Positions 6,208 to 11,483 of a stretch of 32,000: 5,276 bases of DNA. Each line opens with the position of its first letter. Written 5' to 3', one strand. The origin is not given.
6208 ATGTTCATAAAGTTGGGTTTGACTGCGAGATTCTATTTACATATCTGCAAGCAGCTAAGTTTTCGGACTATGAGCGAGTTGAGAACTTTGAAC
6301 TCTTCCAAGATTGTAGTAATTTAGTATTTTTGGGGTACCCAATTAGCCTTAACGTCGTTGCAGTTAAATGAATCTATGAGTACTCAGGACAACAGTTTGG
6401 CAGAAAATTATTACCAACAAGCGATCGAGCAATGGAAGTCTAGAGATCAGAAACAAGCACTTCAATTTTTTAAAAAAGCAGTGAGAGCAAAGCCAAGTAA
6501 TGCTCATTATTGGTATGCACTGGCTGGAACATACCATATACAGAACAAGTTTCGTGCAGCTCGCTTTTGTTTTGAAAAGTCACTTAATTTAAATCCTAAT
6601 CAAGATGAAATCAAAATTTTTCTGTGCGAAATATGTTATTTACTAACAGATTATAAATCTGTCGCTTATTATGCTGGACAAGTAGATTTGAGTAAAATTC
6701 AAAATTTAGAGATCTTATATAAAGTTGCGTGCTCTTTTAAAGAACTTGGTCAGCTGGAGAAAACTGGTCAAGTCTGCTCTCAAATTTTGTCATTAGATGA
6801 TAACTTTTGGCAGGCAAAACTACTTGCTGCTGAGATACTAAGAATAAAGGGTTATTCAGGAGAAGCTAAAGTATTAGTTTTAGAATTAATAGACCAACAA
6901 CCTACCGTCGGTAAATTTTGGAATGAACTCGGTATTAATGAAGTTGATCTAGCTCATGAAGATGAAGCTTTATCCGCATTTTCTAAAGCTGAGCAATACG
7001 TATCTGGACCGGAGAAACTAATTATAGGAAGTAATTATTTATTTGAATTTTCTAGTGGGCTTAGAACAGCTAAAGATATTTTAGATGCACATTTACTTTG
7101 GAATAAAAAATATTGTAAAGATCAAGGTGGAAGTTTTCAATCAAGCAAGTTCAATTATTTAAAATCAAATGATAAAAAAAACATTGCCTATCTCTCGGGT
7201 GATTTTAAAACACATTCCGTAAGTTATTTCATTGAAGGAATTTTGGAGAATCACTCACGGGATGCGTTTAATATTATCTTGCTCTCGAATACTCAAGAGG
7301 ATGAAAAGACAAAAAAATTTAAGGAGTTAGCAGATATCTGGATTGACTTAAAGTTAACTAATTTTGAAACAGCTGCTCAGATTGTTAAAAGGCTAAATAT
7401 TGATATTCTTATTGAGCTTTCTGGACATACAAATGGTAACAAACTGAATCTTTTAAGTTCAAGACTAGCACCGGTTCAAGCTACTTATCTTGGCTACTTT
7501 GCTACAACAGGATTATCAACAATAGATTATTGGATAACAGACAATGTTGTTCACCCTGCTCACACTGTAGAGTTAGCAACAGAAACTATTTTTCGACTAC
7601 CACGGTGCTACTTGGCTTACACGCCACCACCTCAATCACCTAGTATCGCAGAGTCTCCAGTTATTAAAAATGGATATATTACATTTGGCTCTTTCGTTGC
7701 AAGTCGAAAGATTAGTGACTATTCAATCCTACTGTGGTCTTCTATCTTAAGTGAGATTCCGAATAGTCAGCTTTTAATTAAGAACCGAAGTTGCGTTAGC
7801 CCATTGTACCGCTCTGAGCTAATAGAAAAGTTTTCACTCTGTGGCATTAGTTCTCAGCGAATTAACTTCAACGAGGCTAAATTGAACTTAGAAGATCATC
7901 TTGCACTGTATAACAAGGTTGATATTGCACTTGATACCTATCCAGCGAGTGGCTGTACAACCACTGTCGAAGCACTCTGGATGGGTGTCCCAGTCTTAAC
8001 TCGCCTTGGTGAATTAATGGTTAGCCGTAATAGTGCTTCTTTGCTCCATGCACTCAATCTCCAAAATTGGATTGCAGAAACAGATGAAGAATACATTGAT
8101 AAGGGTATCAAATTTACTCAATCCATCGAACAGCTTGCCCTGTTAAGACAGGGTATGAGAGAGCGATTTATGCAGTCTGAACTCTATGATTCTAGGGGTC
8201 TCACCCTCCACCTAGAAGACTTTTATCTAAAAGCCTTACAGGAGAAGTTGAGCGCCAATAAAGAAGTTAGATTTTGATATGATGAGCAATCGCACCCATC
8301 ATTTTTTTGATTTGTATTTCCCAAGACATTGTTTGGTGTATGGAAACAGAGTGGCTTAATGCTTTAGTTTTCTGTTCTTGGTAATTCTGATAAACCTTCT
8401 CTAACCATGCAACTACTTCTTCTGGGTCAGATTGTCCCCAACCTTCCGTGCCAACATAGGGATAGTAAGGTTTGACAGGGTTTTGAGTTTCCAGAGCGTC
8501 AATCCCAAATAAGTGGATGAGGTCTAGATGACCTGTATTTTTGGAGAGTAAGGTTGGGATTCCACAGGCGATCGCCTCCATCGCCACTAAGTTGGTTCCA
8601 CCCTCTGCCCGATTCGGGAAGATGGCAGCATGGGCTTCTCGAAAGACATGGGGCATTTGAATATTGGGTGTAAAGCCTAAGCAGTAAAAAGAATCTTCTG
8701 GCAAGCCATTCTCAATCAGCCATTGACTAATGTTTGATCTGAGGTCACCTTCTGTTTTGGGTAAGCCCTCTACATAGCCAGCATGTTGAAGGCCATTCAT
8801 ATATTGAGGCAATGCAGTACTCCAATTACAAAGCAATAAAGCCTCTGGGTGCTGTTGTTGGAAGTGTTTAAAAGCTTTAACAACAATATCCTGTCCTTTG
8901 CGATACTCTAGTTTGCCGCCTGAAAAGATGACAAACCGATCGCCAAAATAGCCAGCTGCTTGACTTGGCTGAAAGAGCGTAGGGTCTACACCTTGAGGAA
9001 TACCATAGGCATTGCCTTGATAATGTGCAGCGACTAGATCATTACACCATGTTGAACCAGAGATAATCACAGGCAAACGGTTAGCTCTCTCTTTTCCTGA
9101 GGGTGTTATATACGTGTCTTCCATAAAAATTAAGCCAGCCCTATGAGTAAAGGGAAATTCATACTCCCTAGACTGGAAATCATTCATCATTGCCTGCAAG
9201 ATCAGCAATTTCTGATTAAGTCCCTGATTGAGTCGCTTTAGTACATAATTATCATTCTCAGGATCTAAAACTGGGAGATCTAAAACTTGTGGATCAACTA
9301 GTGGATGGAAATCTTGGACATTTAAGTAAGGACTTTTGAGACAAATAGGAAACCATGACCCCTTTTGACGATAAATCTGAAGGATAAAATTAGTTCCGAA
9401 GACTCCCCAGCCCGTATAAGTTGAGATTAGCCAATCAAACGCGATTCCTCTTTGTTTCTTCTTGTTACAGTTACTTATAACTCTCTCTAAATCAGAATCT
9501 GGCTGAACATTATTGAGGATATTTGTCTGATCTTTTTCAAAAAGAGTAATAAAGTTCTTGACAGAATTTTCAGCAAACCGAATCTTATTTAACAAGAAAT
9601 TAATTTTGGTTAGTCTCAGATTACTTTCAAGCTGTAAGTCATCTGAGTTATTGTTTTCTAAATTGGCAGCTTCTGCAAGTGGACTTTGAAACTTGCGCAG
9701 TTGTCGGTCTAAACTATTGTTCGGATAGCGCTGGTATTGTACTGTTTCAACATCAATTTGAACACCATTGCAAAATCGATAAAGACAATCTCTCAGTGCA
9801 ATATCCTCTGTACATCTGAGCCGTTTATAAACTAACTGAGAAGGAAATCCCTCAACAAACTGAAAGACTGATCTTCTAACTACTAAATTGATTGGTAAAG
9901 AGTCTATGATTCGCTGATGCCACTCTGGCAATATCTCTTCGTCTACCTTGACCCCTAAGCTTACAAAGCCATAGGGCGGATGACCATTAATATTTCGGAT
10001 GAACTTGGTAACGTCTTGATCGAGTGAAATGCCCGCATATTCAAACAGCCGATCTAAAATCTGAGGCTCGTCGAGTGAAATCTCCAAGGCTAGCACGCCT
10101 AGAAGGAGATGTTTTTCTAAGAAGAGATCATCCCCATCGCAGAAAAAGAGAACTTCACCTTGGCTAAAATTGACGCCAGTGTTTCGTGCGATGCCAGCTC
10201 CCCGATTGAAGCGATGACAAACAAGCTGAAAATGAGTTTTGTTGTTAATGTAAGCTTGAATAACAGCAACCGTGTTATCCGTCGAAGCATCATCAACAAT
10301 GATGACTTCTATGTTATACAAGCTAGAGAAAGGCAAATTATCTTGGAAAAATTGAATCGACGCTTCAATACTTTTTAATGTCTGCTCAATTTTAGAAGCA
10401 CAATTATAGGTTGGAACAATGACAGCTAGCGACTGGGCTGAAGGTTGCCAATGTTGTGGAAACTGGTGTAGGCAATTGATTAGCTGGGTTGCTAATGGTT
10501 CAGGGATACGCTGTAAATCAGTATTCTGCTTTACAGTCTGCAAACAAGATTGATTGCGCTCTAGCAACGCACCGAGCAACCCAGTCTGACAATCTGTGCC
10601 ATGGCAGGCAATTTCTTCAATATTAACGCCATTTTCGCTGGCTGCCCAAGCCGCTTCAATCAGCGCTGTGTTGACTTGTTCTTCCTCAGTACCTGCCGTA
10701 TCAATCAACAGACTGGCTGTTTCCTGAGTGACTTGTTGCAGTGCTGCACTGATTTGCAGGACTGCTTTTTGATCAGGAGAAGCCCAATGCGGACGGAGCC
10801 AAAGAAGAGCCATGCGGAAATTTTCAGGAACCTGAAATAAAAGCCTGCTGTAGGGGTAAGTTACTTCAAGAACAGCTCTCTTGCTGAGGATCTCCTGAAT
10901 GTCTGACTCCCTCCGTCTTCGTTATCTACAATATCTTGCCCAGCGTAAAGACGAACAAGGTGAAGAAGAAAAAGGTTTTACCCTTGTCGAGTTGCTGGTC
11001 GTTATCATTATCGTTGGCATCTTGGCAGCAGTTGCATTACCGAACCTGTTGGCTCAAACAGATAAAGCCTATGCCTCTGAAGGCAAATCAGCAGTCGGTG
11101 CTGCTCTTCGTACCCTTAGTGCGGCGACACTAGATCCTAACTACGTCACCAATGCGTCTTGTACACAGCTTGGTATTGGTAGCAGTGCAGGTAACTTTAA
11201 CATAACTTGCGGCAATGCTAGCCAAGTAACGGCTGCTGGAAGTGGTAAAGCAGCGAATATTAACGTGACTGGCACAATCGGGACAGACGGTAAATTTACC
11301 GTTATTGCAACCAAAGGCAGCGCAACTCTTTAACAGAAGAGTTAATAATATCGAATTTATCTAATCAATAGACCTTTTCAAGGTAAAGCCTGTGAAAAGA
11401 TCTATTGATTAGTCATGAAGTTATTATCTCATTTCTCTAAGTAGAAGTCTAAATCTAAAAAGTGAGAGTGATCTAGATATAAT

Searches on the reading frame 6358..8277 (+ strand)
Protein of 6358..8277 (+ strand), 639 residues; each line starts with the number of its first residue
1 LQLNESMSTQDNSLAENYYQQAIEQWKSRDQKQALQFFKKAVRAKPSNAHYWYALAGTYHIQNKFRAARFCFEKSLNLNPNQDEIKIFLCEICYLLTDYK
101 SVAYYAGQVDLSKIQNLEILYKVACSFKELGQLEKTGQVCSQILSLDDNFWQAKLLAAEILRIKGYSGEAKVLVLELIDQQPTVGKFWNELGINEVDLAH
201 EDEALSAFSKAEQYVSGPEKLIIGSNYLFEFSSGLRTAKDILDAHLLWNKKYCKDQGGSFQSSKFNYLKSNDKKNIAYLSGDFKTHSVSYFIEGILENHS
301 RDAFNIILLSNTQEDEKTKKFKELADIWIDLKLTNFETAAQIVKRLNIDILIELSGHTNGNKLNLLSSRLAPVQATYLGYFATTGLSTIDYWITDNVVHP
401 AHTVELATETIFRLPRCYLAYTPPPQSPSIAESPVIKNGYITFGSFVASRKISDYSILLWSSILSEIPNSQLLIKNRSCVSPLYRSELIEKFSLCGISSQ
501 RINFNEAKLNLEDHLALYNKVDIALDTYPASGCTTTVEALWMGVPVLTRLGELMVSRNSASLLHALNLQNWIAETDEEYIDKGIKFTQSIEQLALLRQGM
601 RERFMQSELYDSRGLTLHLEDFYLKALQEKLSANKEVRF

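Call 5: search_protein_families(library=pfam, proteins=[window:6358-8277:+], max_evalue=0.00001)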
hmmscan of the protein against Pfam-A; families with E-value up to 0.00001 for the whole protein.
window:6358-8277:+ (639 aa): 8 families
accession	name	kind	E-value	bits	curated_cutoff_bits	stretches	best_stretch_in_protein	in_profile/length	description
PF13844.12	Glyco_transf_41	-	4.5e-42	144.5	25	2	266-418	73-228/543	Glycosyl transferase family 41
PF07719.23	TPR_2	-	1.3e-10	41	27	0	49-81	1-33/34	Tetratricopeptide repeat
PF13181.12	TPR_8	-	2.9e-10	39.9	25.7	0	49-81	1-33/34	Tetratricopeptide repeat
PF00515.34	TPR_1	-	4.9e-07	29.7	27.8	0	51-81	3-33/34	Tetratricopeptide repeat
PF23914.1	TPR_CcmH_CycH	-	8.2e-07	29.4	42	0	16-102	13-103/158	Cytochrome c-type biogenesis protein H TPR domain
PF13431.12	TPR_17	-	3.6e-06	27.3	24.4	0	37-69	1-33/34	Tetratricopeptide repeat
PF13428.12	TPR_14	-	4.7e-06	27.2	23.5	0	51-91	3-43/44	Tetratricopeptide repeat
PF14559.12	TPR_19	-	5.8e-06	27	25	0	30-85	6-61/68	Tetratricopeptide repeat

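Call 6: search_protein_families(library=ncbifam, proteins=[window:6358-8277:+], max_evalue=0.001)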
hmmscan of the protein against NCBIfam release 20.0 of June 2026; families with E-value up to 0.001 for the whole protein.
window:6358-8277:+ (639 aa): 11 families
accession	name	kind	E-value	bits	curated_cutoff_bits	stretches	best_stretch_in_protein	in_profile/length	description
NF049992.1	NGTferase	equivalog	4.5e-12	45.4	1000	1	281-603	267-587/614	UDP-glucose:protein N-beta-glucosyltransferase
TIGR02917.1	PEP_TPR_lipo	equivalog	8.3e-12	43.8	312.2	1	14-213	21-221/899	XrtA/PEP-CTERM system TPR-repeat protein PrsT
NF040959.1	MamA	equivalog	3.5e-11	42.9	200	1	7-99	29-121/204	magnetosome protein MamA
TIGR02552.1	LcrH_SycD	equivalog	2e-09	37.3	104.8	1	3-103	7-105/136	SycD/LcrH family type III secretion system chaperone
TIGR02521.1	type_IV_pilW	equivalog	4.8e-06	26.3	154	1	6-85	22-101/234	type IV pilus biogenesis/stability protein PilW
NF008756.0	PRK11788.1-4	equivalog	4.3e-05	22.7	474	1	19-210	151-340/389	lipopolysaccharide assembly protein LapB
NF033920.0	C39_PA2778_fam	equivalog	8.2e-05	22.1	150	0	20-79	195-254/255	PA2778 family cysteine peptidase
NF007302.0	PRK09782.1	equivalog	0.00012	20.2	1223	1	10-86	572-649/990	phage receptor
NF047371.1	FlcA_CTERM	equivalog_domain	0.00021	19.9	300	1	15-78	473-536/646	periplasmic flagellar collar protein FlcA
TIGR00540.1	TPR_hemY_coli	hypoth_equivalog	0.00028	19.8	142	1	22-83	299-360/385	heme biosynthesis-associated TPR protein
NF008757.0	PRK11788.1-5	equivalog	0.00036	19.8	363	1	19-189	151-320/388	lipopolysaccharide assembly protein LapB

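Call 71: search_protein_families(library=padloc, proteins=[window:6358-8274:+], max_evalue=0.001)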
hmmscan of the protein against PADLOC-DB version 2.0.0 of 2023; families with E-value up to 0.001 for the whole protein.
window:6358-8274:+ (639 aa): 0 families

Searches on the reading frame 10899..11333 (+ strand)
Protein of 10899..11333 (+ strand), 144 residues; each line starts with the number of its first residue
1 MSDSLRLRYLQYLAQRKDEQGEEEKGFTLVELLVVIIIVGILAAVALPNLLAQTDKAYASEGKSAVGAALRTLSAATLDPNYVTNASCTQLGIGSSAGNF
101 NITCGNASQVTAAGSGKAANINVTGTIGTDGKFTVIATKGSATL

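Call 3: search_protein_families(library=pfam, proteins=[window:10899-11333:+], max_evalue=0.01)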
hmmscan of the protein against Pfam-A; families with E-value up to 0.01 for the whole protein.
window:10899-11333:+ (144 aa): 1 family
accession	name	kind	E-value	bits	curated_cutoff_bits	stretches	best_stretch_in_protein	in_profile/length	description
PF07963.17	N_methyl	-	9.2e-08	31.8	21.2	1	24-47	4-27/27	Prokaryotic N-terminal methylation motif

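Call 6: search_protein_families(library=ncbifam, proteins=[window:10899-11333:+], max_evalue=0.001)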
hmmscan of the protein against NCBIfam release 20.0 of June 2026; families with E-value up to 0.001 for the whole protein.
window:10899-11333:+ (144 aa): 7 families
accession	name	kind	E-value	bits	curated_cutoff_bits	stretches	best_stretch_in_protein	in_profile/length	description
TIGR01710.1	typeII_sec_gspG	equivalog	2e-11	44.1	88.85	1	25-80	1-56/134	type II secretion system major pseudopilin GspG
NF041775.1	typeIV_PilA_Myxo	equivalog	2.1e-09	37.7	400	1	24-69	10-55/214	type IV pilin protein PilA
NF040999.1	pilin_ComGC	equivalog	1e-08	35.2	75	1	24-66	1-42/84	competence type IV pilus major pilin ComGC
TIGR02532.1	IV_pilin_GFxxxE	domain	4.9e-08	32.5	16.3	1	25-47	2-24/24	prepilin-type N-terminal cleavage/methylation domain-containing protein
TIGR01708.2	typeII_sec_gspH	equivalog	7.5e-07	29.3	80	1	24-51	1-28/169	type II secretion system minor pseudopilin GspH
NF007862.0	PRK10574.1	equivalog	1.8e-06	28.1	138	1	23-59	3-39/145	prepilin peptidase-dependent pilin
NF007800.0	PRK10506.1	equivalog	0.00059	19.7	158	1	21-47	5-31/163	prepilin peptidase-dependent protein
